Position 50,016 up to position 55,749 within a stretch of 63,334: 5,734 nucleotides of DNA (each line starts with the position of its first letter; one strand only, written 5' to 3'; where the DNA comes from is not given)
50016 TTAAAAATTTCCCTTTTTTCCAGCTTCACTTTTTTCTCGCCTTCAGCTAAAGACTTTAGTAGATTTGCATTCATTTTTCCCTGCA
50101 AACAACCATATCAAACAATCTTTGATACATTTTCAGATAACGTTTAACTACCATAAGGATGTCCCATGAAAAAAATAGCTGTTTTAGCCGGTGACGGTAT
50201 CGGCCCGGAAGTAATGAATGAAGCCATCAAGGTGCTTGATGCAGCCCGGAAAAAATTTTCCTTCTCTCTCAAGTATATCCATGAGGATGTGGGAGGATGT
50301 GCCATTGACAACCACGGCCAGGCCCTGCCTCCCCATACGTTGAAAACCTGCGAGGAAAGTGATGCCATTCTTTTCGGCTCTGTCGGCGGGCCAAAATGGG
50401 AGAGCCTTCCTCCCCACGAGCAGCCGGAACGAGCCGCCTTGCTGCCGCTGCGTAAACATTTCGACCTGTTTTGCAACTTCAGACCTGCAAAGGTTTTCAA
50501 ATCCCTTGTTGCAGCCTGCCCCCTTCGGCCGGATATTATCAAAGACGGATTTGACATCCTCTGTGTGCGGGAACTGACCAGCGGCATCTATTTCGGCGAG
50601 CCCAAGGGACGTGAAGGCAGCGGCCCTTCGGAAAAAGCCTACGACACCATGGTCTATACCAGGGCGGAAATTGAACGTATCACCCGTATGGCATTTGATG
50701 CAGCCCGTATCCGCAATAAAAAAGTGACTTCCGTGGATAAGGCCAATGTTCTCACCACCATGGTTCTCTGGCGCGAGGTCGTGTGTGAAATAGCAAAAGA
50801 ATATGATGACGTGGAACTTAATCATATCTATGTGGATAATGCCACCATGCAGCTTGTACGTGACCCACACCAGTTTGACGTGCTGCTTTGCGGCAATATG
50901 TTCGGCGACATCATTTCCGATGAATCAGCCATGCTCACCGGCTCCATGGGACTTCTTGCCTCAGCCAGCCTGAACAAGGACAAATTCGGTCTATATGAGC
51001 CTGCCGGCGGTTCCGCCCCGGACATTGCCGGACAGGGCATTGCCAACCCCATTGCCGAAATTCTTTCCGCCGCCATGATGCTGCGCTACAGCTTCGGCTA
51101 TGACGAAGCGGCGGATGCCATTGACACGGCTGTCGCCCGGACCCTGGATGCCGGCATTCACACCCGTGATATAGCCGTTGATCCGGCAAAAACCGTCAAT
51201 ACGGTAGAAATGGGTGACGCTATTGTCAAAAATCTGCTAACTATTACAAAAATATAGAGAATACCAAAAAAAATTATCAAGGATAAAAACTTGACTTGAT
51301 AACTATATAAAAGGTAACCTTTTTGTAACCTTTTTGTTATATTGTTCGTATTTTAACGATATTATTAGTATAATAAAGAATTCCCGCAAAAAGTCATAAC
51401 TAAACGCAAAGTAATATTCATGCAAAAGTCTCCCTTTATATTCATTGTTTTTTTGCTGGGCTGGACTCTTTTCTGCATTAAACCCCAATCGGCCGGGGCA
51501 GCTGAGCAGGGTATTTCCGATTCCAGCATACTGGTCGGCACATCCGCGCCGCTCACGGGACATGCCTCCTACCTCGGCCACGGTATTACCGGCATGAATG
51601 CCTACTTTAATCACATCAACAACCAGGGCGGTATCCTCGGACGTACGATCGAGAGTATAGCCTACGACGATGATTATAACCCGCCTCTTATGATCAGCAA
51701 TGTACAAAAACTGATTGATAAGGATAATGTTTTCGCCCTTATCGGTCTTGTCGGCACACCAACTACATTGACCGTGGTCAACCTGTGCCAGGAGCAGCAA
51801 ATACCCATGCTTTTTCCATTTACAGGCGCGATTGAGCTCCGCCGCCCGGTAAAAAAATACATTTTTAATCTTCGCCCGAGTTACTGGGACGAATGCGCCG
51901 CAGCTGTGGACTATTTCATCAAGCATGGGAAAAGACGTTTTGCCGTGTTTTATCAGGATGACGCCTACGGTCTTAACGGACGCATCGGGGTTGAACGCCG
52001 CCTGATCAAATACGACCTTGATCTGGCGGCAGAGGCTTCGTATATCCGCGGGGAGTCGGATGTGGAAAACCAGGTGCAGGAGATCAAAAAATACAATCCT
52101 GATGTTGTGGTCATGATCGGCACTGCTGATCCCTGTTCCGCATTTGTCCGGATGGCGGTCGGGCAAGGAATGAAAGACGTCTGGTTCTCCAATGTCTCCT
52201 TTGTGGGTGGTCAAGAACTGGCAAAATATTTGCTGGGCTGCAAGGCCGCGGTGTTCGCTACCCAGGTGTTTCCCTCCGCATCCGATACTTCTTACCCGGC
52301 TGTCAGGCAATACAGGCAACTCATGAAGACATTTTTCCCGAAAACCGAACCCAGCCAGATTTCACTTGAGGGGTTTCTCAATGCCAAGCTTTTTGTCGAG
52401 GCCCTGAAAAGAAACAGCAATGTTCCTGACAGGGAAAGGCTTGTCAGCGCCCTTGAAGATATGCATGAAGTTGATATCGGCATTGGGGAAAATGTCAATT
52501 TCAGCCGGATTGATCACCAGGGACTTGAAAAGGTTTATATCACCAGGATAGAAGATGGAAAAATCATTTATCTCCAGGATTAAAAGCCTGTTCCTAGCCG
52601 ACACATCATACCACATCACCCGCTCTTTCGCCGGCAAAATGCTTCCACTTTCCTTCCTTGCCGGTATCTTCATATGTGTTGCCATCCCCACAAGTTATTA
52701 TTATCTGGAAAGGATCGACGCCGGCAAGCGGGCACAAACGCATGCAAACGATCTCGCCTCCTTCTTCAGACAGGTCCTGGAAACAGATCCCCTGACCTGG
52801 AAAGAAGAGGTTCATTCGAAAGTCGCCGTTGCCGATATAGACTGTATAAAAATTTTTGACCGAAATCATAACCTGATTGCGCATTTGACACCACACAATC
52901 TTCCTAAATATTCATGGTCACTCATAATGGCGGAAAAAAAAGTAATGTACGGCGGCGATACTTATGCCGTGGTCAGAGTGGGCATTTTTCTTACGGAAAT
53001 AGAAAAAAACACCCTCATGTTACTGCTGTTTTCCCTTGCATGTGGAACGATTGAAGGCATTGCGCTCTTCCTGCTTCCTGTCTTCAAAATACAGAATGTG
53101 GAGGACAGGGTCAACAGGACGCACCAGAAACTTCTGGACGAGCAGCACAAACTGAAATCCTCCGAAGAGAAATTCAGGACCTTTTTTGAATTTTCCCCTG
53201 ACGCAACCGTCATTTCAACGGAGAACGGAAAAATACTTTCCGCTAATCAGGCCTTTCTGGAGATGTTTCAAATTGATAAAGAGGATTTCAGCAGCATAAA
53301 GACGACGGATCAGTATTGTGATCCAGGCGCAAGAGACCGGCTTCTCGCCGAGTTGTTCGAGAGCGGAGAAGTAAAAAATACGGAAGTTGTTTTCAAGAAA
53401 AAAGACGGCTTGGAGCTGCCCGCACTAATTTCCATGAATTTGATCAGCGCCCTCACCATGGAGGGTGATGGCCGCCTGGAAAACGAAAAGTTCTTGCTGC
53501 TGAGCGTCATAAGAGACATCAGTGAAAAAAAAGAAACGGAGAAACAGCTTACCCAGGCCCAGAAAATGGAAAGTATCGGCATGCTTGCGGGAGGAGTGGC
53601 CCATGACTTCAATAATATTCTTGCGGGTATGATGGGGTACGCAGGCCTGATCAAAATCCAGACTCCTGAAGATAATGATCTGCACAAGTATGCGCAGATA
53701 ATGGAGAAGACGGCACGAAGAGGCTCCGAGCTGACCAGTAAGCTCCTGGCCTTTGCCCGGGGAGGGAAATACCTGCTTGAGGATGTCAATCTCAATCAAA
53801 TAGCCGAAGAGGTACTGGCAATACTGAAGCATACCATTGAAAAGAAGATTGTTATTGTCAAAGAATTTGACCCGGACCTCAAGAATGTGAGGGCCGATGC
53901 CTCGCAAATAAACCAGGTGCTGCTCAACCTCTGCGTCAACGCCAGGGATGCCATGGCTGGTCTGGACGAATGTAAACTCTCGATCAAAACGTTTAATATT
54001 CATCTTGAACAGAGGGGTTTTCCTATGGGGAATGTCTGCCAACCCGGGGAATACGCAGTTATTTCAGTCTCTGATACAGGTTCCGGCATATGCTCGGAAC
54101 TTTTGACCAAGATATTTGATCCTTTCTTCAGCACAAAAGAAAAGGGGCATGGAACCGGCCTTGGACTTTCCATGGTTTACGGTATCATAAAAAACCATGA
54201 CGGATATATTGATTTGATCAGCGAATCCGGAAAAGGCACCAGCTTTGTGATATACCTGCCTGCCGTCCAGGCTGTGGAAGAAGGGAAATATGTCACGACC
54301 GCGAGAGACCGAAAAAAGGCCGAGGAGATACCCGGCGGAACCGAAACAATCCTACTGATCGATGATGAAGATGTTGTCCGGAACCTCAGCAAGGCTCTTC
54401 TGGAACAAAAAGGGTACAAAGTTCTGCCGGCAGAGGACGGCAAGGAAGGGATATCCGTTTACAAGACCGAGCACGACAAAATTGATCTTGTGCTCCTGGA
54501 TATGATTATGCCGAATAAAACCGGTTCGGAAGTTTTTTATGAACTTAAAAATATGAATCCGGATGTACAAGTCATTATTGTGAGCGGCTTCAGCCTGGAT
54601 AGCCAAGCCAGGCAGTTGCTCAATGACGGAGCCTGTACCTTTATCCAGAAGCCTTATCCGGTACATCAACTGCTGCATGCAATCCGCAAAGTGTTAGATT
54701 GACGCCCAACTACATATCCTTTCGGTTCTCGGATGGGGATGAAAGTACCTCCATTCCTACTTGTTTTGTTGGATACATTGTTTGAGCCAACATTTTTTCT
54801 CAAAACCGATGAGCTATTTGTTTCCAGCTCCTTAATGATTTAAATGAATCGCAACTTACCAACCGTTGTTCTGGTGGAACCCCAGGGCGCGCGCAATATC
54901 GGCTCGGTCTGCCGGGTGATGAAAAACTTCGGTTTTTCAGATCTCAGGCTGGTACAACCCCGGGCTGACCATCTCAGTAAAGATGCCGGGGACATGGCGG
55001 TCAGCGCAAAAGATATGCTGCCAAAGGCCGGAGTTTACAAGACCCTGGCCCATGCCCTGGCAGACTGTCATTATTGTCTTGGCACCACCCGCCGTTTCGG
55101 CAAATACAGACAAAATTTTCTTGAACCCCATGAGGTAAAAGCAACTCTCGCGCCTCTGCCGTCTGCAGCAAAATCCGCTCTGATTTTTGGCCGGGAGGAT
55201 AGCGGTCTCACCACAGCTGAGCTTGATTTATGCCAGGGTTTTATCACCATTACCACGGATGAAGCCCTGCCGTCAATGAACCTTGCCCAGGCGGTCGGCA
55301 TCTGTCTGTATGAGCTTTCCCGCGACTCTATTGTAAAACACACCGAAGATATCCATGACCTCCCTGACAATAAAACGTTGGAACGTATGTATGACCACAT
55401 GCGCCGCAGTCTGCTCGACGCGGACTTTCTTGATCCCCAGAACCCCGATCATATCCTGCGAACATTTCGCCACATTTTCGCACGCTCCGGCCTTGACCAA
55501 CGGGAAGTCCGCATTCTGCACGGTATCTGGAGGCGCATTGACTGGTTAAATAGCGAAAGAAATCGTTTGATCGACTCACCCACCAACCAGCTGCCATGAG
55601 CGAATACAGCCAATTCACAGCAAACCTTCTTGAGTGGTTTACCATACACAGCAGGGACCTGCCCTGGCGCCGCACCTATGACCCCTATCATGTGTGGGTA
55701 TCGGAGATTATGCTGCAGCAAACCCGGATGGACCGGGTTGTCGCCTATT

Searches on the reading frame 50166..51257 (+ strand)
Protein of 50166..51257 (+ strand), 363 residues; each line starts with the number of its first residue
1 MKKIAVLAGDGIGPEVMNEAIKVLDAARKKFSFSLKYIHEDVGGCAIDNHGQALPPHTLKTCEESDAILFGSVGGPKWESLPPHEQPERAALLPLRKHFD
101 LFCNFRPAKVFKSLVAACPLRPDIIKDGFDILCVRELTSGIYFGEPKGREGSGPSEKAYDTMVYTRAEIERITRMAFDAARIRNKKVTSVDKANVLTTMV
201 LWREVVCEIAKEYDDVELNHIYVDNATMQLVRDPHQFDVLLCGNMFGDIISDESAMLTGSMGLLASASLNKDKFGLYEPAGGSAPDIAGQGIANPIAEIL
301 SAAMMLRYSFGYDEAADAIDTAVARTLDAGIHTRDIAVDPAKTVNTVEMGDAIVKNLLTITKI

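Call 28: search_protein_families(library=pfam, proteins=[window:50166-51257:+], max_evalue=0.001)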
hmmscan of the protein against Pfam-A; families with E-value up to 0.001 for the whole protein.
window:50166-51257:+ (363 aa): 1 family
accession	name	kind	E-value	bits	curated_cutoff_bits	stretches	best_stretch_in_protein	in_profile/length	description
PF00180.25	Iso_dh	-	1.5e-140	468.8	27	1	3-353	1-348/348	Isocitrate/isopropylmalate dehydrogenase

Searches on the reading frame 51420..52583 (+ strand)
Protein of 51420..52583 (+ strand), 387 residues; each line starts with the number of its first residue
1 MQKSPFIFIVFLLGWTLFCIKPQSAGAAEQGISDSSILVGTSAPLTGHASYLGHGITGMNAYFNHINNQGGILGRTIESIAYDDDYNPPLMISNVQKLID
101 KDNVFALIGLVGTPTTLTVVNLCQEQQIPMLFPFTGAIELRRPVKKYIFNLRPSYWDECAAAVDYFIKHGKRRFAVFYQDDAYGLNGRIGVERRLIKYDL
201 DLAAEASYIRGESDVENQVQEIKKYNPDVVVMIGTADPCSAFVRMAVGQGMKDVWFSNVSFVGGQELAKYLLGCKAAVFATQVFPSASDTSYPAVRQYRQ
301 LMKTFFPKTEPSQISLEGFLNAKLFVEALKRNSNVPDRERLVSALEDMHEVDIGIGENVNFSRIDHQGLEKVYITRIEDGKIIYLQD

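Call 28: search_protein_families(library=pfam, proteins=[window:51420-52583:+], max_evalue=0.001)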
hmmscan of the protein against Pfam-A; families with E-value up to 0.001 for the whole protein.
window:51420-52583:+ (387 aa): 3 families
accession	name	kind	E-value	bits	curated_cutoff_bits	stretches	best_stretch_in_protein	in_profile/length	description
PF13458.12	Peripla_BP_6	-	8.4e-63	213.5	31.7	1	37-381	2-343/343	Periplasmic binding protein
PF01094.35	ANF_receptor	-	6.4e-18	65.4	25.4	1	63-305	10-236/353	Receptor family ligand binding region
PF13433.12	Peripla_BP_5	-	1.9e-11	44.1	27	1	57-378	22-337/363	Periplasmic binding protein domain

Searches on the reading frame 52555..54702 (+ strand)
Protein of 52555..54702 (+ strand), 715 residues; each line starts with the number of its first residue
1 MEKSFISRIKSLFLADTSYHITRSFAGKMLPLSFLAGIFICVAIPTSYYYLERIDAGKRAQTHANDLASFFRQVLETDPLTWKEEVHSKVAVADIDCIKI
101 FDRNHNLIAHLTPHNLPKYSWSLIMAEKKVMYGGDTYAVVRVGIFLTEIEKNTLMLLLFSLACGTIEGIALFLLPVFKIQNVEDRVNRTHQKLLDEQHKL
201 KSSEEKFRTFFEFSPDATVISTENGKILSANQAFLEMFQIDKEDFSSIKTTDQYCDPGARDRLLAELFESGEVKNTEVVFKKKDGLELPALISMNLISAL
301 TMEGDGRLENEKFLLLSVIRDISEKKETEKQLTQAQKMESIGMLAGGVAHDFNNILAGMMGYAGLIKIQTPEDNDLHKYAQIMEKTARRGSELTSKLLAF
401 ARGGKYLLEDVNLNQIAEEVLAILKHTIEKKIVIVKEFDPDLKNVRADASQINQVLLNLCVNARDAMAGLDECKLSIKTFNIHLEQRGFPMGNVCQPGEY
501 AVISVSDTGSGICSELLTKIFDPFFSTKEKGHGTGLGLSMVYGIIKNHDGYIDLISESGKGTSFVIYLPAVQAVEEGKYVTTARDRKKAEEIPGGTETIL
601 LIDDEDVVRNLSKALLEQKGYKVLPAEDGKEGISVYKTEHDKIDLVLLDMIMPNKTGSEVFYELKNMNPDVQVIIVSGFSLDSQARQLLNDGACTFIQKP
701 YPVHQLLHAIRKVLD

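Call 28: search_protein_families(library=pfam, proteins=[window:52555-54702:+], max_evalue=0.001)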
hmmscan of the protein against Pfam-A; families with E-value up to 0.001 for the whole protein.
window:52555-54702:+ (715 aa): 6 families
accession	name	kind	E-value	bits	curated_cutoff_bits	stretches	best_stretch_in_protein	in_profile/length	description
PF00072.30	Response_reg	-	1.4e-23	83.6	30.2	1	599-711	1-111/111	Response regulator receiver domain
PF02518.31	HATPase_c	-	1.3e-20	74.3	26.4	1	448-570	2-109/111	Histidine kinase-, DNA gyrase B-, and HSP90-like ATPase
PF13426.13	PAS_9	-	7.5e-12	45.9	27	1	215-324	1-103/103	PAS domain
PF00512.31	HisKA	-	7.8e-09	35.9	26.9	1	344-403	5-63/66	His Kinase A (phospho-acceptor) domain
PF13188.13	PAS_8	-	8.2e-09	35.5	21.8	1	205-257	1-55/65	PAS domain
PF00989.32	PAS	-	2e-06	28.2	22.6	1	206-294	2-93/113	PAS fold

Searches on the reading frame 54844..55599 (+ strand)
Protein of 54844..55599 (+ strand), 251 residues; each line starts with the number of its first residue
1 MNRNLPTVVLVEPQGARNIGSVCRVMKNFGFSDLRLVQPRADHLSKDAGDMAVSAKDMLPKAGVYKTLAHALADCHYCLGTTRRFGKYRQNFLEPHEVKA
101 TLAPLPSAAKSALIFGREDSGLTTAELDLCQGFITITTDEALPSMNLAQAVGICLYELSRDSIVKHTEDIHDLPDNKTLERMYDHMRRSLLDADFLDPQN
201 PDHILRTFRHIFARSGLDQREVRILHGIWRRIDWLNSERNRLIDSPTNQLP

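Call 28: search_protein_families(library=pfam, proteins=[window:54844-55599:+], max_evalue=0.001)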
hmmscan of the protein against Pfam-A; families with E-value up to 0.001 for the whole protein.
window:54844-55599:+ (251 aa): 1 family
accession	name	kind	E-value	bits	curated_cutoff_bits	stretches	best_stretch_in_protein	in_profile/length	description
PF00588.24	SpoU_methylase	-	1e-27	97.4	29.7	1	7-156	3-142/142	SpoU rRNA Methylase family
